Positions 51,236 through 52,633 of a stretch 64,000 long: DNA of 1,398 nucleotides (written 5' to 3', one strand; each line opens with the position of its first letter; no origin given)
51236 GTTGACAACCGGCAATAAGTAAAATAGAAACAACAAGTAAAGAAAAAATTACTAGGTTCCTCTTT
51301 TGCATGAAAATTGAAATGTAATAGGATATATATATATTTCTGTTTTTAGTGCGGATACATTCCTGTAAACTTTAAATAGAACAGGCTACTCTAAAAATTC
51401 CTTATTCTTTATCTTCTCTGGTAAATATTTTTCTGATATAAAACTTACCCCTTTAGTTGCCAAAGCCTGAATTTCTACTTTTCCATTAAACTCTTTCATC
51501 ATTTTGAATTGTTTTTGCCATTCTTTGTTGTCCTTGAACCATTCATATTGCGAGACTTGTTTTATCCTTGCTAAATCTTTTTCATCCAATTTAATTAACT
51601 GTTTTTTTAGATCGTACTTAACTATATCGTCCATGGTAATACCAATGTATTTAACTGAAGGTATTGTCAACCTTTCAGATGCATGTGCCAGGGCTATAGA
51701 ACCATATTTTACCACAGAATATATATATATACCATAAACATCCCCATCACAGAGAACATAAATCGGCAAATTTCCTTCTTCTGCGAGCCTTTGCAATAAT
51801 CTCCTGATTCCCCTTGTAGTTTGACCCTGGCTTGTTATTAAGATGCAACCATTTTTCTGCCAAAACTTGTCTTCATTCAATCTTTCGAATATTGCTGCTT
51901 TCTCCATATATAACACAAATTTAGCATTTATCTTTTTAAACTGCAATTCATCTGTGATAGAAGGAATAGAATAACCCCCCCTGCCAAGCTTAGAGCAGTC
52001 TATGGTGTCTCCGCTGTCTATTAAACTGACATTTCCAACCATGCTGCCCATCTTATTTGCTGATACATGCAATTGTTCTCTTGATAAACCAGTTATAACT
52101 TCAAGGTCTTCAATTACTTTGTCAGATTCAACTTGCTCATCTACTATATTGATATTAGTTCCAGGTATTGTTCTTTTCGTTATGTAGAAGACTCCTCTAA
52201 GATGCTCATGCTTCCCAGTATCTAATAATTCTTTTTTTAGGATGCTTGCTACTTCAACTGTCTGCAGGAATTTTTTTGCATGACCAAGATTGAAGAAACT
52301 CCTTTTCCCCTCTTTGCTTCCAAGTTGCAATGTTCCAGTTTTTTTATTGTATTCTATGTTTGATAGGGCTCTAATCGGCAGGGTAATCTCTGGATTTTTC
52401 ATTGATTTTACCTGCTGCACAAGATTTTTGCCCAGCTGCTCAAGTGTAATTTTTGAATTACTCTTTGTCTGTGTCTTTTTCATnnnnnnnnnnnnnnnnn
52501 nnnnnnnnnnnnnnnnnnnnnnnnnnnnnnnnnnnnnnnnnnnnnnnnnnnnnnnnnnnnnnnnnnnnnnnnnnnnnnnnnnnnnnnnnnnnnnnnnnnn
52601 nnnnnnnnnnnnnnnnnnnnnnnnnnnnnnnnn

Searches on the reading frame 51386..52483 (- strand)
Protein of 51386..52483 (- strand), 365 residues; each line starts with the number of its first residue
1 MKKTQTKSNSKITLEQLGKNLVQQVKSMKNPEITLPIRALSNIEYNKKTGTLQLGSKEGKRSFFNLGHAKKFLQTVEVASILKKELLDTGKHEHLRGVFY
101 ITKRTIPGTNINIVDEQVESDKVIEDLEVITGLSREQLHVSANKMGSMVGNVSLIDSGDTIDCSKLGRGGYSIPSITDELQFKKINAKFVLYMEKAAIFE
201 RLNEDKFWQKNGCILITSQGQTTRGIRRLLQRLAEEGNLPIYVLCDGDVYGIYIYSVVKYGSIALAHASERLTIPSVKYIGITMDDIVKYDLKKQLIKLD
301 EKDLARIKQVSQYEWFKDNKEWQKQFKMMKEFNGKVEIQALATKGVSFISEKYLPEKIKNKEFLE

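Call 5: search_protein_families(library=ncbifam, proteins=[window:51386-52483:-], max_evalue=0.01)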
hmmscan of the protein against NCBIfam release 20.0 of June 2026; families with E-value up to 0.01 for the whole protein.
window:51386-52483:- (365 aa): 6 families
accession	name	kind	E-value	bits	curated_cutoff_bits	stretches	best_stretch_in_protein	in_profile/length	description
NF003333.0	PRK04342.1-2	equivalog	6e-138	459.7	465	1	11-365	12-367/367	DNA topoisomerase IV subunit A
NF003336.0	PRK04342.1-5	equivalog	6.4e-106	354.4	531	1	5-364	11-385/386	DNA topoisomerase IV subunit A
NF003332.0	PRK04342.1-1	equivalog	1.3e-73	248.1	538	1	2-360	3-359/363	DNA topoisomerase IV subunit A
NF003337.0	PRK04342.1-6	equivalog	7.4e-73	245.7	675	1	12-361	17-365/370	DNA topoisomerase IV subunit A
NF003335.0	PRK04342.1-4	equivalog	7.1e-72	242.3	424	1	5-362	13-371/373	DNA topoisomerase VI subunit A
NF003334.0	PRK04342.1-3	equivalog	3e-64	217.3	658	1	12-360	10-350/354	DNA topoisomerase IV subunit A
